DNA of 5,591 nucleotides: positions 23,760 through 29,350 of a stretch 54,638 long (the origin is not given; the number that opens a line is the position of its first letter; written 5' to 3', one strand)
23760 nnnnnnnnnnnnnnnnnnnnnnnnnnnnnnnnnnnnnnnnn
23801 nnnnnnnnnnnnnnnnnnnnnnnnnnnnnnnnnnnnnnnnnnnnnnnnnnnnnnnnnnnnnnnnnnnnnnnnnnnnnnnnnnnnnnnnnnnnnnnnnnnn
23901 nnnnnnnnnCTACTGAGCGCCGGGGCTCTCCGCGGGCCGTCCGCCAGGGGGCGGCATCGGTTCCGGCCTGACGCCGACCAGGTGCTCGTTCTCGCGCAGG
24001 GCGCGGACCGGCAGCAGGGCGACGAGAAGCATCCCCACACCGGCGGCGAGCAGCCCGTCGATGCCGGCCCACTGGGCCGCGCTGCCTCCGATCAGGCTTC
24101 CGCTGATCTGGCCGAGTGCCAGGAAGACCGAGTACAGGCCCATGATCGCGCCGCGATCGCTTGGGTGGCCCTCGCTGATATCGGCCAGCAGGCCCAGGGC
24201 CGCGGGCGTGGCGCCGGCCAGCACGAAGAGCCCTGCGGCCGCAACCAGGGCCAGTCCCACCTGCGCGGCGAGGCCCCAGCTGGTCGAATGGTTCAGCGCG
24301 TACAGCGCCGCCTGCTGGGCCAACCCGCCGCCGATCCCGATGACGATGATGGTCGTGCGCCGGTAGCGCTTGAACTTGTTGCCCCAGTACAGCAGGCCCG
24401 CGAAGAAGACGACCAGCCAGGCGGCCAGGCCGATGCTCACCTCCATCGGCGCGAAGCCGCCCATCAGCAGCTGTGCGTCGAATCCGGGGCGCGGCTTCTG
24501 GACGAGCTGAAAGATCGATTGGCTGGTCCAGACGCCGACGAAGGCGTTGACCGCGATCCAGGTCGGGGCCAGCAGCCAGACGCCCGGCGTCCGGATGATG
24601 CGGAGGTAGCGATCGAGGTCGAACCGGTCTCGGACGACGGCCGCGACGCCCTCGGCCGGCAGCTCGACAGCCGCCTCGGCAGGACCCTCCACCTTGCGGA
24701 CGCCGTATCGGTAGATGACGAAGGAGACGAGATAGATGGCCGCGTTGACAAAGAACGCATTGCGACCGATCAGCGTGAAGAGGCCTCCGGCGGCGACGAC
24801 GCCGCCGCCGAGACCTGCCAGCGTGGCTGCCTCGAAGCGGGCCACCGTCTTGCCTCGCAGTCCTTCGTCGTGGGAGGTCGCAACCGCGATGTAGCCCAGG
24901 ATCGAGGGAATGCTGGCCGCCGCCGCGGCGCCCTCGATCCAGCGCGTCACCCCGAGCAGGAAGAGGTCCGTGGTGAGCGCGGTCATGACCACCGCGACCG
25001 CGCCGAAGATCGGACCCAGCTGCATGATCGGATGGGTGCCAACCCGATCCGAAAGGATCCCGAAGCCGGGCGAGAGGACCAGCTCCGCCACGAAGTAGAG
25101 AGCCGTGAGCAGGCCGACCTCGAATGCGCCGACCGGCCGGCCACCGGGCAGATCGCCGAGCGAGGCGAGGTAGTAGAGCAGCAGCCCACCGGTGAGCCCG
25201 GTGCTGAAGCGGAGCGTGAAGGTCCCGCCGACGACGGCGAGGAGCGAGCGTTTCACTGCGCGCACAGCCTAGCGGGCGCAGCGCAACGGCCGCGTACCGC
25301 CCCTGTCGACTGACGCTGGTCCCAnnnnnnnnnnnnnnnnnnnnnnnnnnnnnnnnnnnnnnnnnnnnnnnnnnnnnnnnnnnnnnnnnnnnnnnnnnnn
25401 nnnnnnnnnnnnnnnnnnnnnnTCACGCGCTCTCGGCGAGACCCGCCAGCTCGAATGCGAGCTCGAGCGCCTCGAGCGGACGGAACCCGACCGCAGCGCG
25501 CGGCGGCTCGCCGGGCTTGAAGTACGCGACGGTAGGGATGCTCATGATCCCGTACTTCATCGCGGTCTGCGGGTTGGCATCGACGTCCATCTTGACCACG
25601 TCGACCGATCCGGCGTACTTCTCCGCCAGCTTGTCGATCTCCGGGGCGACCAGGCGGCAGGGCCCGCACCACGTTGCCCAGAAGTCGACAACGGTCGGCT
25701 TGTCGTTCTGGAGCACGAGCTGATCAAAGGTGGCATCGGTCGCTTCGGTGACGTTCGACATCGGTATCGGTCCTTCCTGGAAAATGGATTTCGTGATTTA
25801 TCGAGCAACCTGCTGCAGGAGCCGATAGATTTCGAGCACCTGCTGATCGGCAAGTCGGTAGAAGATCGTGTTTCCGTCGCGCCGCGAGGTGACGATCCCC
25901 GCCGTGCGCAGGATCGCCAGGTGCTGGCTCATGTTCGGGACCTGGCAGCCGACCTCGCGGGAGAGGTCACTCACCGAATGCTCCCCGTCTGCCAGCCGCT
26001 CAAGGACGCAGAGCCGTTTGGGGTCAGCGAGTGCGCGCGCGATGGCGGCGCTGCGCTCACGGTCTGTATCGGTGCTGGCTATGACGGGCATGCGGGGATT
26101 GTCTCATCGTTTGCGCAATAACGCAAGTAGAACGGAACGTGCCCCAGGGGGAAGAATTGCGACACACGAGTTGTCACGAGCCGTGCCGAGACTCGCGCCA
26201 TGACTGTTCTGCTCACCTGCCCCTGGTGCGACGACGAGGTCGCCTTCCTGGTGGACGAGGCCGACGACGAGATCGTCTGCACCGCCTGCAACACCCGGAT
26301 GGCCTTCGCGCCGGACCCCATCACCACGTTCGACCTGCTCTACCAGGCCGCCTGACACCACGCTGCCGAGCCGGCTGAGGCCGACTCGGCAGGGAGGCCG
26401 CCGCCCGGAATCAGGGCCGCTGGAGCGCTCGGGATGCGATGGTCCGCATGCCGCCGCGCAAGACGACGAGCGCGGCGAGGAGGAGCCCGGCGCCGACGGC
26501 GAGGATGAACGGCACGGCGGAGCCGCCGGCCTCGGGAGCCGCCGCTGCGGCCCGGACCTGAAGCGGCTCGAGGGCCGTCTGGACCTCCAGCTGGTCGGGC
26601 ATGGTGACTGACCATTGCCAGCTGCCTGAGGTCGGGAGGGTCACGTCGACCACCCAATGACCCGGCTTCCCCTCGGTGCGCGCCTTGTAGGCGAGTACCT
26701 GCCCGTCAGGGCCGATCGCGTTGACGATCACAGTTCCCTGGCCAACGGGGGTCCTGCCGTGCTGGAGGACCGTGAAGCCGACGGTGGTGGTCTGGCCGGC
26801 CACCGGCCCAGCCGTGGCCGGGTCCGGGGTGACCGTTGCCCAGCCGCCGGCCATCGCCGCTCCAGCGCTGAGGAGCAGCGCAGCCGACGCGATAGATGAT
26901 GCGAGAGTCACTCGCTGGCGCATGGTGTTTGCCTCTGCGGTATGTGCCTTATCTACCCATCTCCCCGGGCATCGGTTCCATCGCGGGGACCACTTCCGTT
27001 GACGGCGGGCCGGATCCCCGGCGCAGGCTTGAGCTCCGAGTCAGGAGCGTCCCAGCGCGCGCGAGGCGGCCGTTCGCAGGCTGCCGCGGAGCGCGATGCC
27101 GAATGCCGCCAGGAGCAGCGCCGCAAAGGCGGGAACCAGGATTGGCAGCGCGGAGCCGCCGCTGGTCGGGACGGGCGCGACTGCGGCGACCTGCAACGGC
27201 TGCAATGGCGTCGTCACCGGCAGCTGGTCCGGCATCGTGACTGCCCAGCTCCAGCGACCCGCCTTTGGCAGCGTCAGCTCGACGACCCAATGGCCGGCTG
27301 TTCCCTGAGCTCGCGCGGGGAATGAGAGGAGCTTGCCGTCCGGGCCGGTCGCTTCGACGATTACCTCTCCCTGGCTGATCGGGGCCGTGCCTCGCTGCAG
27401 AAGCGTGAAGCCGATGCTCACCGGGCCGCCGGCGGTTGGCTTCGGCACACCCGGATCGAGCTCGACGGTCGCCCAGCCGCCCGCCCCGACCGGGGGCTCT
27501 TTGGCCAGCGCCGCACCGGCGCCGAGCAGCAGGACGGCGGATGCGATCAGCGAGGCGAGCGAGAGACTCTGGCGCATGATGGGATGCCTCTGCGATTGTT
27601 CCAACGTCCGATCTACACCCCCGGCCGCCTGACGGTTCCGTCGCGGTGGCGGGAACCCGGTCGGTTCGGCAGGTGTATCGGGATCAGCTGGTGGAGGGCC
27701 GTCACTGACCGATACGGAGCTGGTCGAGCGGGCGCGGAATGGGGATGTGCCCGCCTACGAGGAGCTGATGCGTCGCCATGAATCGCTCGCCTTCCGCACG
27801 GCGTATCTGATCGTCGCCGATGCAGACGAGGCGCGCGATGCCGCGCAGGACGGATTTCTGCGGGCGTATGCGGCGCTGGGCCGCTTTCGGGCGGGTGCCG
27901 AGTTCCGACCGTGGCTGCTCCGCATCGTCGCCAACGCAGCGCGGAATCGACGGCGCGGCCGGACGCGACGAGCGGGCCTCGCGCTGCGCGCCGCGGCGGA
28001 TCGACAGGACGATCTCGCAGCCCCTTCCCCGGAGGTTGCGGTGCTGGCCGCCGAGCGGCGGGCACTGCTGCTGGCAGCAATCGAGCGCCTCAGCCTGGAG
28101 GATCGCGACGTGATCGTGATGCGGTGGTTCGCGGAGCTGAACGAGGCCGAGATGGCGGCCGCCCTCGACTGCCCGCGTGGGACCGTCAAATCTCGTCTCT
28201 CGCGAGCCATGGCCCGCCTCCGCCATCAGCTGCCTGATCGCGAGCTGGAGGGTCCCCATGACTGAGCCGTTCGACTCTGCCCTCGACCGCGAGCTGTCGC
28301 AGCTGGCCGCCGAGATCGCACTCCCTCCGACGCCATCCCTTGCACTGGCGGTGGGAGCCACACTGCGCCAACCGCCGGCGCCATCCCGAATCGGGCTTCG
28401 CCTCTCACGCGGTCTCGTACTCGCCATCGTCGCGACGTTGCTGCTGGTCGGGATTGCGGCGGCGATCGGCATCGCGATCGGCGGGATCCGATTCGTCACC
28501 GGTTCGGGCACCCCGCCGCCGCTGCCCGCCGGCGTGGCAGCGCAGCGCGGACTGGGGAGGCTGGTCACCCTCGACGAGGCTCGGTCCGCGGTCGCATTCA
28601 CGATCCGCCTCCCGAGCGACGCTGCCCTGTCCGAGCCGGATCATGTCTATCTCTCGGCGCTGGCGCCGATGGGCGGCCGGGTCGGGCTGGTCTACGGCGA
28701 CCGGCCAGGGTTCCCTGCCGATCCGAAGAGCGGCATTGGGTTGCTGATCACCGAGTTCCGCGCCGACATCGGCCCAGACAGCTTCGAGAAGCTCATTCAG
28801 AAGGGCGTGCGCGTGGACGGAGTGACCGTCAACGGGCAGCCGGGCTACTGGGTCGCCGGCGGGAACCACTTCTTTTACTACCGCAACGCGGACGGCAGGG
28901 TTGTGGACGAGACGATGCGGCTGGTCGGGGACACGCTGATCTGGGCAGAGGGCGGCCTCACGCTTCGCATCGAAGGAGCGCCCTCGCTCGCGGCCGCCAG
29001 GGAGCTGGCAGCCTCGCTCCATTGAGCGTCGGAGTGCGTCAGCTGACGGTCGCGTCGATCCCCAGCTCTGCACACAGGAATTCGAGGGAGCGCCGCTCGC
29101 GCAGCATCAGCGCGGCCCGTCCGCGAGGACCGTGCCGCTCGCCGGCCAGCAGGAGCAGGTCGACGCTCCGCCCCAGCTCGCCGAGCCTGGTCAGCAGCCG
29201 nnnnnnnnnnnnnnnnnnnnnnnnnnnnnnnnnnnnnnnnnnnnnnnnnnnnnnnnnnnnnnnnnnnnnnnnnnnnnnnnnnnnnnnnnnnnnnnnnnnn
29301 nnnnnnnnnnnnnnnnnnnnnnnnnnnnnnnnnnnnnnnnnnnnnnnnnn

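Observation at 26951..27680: Three promoters with the same ECF-type architecture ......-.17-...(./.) define a local sigma regulon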

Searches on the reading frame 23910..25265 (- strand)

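Call 7: search_protein_families(library=pfam, proteins=[window:23910-25265:-], max_evalue=0.01)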
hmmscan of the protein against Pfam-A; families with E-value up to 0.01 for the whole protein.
window:23910-25265:- (451 aa): 1 family
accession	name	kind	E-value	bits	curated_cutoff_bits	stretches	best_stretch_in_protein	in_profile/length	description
PF07690.21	MFS_1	-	2.1e-28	99.7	33.4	2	13-250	3-226/347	Major Facilitator Superfamily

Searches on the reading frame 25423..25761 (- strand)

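Call 7: search_protein_families(library=pfam, proteins=[window:25423-25761:-], max_evalue=0.01)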
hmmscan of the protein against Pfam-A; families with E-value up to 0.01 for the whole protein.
window:25423-25761:- (112 aa): 9 families
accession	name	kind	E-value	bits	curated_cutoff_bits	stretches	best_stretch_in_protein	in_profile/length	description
PF00085.26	Thioredoxin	-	4.4e-30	104.2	23.5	1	4-100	2-98/103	Thioredoxin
PF13098.12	Thioredoxin_2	-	2.2e-07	31.6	27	1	18-99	3-100/104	Thioredoxin-like domain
PF08534.16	Redoxin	-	2.5e-07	31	26.6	1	18-68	26-78/148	Redoxin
PF13905.12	Thioredoxin_8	-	7.5e-07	29.8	27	1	21-69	2-51/94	Thioredoxin-like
PF04756.19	OST3_OST6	-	1.5e-06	28.3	27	1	6-88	15-109/294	OST3 / OST6 family, transporter family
PF00578.27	AhpC-TSA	-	1.3e-05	25.6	26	1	15-63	23-70/124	AhpC/TSA family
PF13728.12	TraF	-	0.00027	21.3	23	1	27-93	136-211/224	F plasmid transfer operon protein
PF14595.12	Thioredoxin_9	-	0.0013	19.1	25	1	7-80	28-103/129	Thioredoxin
PF13192.12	Thioredoxin_3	-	0.0021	18.5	24.8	1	31-79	9-54/76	Thioredoxin domain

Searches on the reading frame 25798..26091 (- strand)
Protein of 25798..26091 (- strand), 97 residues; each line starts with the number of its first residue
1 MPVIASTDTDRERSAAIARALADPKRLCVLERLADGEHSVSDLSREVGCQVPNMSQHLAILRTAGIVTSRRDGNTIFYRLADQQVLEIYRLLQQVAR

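Call 7: search_protein_families(library=pfam, proteins=[window:25798-26091:-], max_evalue=0.01)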
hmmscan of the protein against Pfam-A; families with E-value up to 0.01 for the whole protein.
window:25798-26091:- (97 aa): 11 families
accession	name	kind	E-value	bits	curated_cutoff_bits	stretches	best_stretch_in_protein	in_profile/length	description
PF01022.26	HTH_5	-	1.8e-12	47.4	22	1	23-69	1-47/47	Bacterial regulatory protein, arsR family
PF12840.13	HTH_20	-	2.1e-10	40.8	27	1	21-70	1-51/51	Helix-turn-helix domain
PF25212.1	HVO_A0114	-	1.5e-05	25.1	27.6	1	19-75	17-74/84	HVO_A0114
PF12802.13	MarR_2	-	0.0019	18.8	27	1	27-73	8-56/61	MarR family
PF02082.26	Rrf2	-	0.0021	18.6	30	1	30-92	15-81/132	Iron-dependent Transcriptional regulator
PF24035.1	DUF7344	-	0.0025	18.6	27.8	0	20-47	3-30/76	Domain of unknown function (DUF7344)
PF16221.11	HTH_47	-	0.0031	17.5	27.1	1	32-68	41-77/78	winged helix-turn-helix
PF08100.18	Dimerisation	-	0.0035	17.5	25.6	1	26-82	27-85/93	O-methyltransferase dimerisation domain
PF13518.12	HTH_28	-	0.0044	17.5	25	1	25-66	1-41/52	Helix-turn-helix domain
PF24270.1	HTH_Cmi2_C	-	0.0072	17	27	1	29-73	80-124/125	Cmi2, C-terminal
PF25213.1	HVO_A0261_N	-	0.0075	16.6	35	1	20-72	7-59/86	HVO_A0261 N-terminal domain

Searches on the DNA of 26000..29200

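Call 53: search_rna_families(source=window, start=26000, end=29200, threshold=evalue, max_evalue=1)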
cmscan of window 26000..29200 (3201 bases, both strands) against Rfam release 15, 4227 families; matches with E-value up to 1: 0.
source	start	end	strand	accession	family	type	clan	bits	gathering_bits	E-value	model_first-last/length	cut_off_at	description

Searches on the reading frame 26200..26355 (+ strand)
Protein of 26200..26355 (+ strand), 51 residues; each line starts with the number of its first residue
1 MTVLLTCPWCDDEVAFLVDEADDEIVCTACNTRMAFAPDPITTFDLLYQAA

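Call 7: search_protein_families(library=pfam, proteins=[window:26200-26355:+], max_evalue=0.01)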
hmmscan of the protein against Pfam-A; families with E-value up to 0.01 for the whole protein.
window:26200-26355:+ (51 aa): 4 families
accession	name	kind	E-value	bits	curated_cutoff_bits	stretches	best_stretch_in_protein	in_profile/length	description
PF08271.17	Zn_Ribbon_TF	-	0.0011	19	29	1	6-30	2-25/43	TFIIB zinc-binding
PF10080.14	FtrD-like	-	0.0036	17.8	26.3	1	2-36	32-63/101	Membrane iron-sulfur containing protein FtrD-like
PF18912.6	DZR_2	-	0.0076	16.5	27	0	6-40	9-37/56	Double zinc ribbon domain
PF14354.12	Lar_restr_allev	-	0.008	16.8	28.6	1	3-32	2-33/58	Restriction alleviation protein Lar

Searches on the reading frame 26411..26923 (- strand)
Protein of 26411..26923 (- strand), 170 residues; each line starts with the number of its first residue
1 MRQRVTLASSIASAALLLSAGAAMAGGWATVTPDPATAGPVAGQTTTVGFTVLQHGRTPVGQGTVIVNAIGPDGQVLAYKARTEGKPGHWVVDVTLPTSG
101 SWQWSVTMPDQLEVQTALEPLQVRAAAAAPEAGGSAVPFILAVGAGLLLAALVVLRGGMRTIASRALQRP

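Call 7: search_protein_families(library=pfam, proteins=[window:26411-26923:-], max_evalue=0.01)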
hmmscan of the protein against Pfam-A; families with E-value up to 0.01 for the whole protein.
window:26411-26923:- (170 aa): 1 family
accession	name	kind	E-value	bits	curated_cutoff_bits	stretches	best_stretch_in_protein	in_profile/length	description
PF13115.11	YtkA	-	0.0028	18.7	25.9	1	40-106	17-84/85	YtkA-like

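Call 29: search_protein_families(library=ncbifam, proteins=[window:26411-26923:-], max_evalue=0.01)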
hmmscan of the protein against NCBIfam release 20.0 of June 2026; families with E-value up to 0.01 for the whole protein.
window:26411-26923:- (170 aa): 0 families
